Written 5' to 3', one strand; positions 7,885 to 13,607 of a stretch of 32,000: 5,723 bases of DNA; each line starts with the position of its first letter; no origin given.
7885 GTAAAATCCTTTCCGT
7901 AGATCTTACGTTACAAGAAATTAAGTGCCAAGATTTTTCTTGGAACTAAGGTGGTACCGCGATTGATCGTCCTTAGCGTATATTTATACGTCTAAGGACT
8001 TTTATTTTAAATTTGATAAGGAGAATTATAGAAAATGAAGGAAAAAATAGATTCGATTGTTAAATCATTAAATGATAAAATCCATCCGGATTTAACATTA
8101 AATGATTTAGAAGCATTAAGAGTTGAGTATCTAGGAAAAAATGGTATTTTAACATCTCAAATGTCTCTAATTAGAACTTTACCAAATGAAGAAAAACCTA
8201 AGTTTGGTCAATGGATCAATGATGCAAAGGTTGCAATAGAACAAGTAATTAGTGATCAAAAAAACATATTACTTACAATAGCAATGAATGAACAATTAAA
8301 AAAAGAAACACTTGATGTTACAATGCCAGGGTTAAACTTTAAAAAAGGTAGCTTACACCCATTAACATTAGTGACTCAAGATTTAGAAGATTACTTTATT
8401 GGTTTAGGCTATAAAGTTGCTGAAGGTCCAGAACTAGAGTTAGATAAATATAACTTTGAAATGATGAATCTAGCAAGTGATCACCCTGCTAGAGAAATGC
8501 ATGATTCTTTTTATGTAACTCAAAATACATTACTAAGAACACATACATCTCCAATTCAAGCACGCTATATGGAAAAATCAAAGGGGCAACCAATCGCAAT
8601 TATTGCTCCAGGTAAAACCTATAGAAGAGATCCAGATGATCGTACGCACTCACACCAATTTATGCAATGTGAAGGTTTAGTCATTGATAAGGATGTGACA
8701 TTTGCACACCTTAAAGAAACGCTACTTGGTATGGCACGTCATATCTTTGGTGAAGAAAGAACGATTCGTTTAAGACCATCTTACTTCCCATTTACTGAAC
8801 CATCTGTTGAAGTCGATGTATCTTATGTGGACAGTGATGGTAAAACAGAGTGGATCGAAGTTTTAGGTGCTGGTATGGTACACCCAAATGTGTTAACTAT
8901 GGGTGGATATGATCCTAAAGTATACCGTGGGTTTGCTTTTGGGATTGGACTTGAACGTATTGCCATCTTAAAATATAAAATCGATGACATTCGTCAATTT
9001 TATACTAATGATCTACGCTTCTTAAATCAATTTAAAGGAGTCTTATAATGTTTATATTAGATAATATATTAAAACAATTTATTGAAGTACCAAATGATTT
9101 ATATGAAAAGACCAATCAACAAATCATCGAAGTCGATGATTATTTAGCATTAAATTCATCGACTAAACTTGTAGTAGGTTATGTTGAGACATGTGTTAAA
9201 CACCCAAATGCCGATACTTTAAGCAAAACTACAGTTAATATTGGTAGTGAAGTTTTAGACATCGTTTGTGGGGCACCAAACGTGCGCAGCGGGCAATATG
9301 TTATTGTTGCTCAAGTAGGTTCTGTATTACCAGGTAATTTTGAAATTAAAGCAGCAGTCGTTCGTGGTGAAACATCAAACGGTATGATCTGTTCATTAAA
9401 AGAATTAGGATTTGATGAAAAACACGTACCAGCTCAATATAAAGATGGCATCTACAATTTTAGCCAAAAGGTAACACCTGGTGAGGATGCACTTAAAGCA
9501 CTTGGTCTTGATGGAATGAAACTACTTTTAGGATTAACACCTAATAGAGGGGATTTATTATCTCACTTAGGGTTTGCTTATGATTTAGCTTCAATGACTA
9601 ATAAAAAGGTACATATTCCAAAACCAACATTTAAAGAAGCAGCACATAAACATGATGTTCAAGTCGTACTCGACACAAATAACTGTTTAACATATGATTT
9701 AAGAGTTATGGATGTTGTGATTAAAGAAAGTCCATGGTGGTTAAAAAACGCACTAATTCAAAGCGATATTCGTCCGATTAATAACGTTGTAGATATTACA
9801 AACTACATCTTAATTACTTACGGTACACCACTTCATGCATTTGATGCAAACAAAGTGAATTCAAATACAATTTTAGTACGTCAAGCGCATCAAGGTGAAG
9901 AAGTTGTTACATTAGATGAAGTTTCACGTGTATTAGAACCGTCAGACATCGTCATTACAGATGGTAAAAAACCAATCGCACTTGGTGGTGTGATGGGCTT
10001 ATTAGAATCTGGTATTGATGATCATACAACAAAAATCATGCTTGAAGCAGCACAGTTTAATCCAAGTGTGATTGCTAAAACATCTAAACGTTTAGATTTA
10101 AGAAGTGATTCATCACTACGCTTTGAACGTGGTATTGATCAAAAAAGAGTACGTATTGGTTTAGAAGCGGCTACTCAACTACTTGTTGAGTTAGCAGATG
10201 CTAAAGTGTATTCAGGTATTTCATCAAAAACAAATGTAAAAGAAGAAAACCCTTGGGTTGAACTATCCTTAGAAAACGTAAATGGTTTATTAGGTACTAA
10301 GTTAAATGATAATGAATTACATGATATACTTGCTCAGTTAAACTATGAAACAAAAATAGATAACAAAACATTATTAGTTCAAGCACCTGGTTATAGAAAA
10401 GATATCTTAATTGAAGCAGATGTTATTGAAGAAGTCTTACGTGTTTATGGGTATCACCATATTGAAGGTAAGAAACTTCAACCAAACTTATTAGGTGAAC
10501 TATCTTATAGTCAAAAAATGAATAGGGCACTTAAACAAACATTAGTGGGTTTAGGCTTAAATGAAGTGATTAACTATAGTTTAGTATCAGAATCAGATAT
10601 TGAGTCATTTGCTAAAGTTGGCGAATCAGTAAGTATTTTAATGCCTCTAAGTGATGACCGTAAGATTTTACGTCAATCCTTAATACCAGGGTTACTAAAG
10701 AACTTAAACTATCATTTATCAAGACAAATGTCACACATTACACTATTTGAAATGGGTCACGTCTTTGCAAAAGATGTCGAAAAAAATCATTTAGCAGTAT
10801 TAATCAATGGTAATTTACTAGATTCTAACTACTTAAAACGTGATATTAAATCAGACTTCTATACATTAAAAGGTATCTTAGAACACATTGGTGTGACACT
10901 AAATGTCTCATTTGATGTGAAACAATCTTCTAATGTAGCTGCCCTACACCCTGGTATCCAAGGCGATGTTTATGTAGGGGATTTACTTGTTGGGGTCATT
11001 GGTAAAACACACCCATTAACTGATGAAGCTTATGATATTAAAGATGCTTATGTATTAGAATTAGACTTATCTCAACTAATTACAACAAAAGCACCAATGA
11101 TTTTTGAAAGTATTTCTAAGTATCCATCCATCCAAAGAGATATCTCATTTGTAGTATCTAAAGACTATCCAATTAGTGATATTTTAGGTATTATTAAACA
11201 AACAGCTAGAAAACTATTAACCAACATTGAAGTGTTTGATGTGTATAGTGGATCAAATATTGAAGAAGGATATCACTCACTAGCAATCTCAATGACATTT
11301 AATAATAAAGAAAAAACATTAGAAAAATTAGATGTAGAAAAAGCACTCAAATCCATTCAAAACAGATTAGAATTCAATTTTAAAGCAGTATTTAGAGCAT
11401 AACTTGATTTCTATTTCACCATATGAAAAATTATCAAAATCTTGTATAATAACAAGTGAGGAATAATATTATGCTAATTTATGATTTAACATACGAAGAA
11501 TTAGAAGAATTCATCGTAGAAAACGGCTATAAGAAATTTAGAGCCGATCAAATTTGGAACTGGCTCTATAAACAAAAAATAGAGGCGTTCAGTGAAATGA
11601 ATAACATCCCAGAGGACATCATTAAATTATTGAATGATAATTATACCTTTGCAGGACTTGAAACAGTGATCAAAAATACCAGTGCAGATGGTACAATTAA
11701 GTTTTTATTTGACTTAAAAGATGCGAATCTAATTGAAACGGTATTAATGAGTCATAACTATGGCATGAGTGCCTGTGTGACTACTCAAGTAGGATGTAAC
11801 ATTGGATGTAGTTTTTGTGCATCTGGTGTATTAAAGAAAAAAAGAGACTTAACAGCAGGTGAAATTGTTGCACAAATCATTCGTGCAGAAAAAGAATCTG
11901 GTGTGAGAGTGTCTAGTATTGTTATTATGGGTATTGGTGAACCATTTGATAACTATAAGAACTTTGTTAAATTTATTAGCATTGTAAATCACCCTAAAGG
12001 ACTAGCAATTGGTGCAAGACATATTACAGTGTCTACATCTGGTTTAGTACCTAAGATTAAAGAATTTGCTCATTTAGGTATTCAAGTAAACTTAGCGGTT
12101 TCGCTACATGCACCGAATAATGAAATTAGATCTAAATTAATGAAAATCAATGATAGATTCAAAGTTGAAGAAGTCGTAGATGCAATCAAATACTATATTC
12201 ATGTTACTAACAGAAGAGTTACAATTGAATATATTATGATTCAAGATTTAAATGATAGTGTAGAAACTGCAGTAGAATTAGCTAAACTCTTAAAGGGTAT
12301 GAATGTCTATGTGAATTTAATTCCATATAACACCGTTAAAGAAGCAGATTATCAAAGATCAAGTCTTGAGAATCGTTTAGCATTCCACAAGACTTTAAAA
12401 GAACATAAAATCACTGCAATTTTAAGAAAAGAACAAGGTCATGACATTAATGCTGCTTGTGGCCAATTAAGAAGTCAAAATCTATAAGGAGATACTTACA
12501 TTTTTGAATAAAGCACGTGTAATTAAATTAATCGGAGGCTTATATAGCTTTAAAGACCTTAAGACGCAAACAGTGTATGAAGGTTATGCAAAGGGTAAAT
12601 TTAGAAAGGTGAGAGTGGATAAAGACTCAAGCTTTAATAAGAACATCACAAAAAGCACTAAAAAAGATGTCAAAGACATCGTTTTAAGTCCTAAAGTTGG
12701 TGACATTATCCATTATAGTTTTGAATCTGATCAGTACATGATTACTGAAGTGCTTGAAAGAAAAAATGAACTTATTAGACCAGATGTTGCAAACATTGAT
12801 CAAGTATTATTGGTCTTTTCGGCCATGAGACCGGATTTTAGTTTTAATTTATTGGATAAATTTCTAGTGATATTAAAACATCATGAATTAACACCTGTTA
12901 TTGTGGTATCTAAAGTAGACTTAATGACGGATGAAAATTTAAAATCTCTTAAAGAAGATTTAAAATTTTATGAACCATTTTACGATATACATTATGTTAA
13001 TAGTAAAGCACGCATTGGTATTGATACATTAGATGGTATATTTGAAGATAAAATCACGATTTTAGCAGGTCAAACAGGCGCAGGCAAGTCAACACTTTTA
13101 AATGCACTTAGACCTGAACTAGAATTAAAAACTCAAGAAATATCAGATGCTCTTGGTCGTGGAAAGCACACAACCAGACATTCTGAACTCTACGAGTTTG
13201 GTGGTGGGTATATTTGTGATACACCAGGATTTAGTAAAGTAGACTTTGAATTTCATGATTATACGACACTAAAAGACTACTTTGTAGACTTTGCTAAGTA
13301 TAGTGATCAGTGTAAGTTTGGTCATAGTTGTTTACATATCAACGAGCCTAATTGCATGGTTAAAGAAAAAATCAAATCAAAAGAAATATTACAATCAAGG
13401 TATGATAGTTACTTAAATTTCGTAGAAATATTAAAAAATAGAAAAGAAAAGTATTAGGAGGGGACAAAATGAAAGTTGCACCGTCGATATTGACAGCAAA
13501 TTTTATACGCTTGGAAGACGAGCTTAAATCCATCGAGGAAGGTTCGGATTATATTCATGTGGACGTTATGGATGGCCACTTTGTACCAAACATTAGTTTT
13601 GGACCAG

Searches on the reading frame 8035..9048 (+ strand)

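Call 10: search_protein_families(library=pfam, proteins=[window:8035-9048:+])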
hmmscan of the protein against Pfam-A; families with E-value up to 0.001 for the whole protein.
window:8035-9048:+ (337 aa): 2 families
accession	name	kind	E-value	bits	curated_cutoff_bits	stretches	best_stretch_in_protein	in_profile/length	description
PF01409.25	tRNA-synt_2d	-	3.9e-97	325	19.8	1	93-333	2-246/246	tRNA synthetases class II core domain (F)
PF02912.23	Phe_tRNA-synt_N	-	1.9e-20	73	22.3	1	21-88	2-69/69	Aminoacyl tRNA synthetase class II, N-terminal domain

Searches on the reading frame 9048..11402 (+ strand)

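Call 10: search_protein_families(library=pfam, proteins=[window:9048-11402:+])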
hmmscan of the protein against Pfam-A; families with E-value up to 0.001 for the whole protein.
window:9048-11402:+ (784 aa): 5 families
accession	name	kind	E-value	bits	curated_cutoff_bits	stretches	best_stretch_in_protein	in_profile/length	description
PF03483.22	B3_4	-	4.2e-60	202.7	29.3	1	221-383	11-173/174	B3/4 domain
PF17759.6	tRNA_synthFbeta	-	7.6e-53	179.6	22.4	1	483-674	13-214/214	Phenylalanyl tRNA synthetase beta chain CLM domain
PF03147.19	FDX-ACB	-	4.4e-27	94.8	31.1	1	690-783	1-94/94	Ferredoxin-fold anticodon binding domain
PF03484.21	B5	-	1.4e-20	73.6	28.6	1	404-469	1-67/67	tRNA synthetase B5 domain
PF01588.26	tRNA_bind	-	7.2e-20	71.3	27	1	41-145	1-94/96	Putative tRNA binding domain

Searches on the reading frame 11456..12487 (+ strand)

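Call 10: search_protein_families(library=pfam, proteins=[window:11456-12487:+])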
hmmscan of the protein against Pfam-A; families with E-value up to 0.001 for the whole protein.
window:11456-12487:+ (343 aa): 2 families
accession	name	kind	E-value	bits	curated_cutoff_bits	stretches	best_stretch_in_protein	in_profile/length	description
PF04055.27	Radical_SAM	-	1.6e-19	71.1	29.5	1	109-275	2-165/166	Radical SAM superfamily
PF21016.3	RlmN_N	-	1.1e-13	51.1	24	1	8-58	3-53/60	Ribosomal RNA large subunit methyltransferase N-terminal domain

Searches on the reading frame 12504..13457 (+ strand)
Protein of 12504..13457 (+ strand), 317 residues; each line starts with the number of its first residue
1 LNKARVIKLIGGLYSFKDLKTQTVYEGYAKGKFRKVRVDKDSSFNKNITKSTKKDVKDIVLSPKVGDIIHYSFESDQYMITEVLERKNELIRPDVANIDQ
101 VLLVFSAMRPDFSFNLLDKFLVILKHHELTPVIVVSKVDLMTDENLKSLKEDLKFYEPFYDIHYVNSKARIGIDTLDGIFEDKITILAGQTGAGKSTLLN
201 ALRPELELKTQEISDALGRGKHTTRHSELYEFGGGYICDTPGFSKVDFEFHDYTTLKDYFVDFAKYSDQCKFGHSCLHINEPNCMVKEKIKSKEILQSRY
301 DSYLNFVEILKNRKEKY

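Call 10: search_protein_families(library=pfam, proteins=[window:12504-13457:+])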
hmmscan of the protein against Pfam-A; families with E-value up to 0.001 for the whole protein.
window:12504-13457:+ (317 aa): 7 families
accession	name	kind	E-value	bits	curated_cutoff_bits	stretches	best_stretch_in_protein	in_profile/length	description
PF03193.22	RsgA_GTPase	-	9.1e-56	188.8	30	1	83-248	1-173/174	RsgA GTPase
PF01926.29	MMR_HSR1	-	5e-06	27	21.9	1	186-246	3-57/113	50S ribosome-binding GTPase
PF13476.12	AAA_23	-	2e-05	25.7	27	1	180-264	17-78/201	AAA domain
PF13401.12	AAA_22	-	0.00017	22.3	27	0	182-208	5-31/130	AAA domain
PF00005.33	ABC_tran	-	0.00023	22.2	25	1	180-213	9-42/137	ABC transporter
PF13555.12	AAA_29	-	0.00049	20.2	27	0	183-202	23-42/61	P-loop containing region of AAA domain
PF02492.25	cobW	-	0.0008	19.5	20.7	0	184-203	2-21/180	CobW/HypB/UreG, nucleotide-binding domain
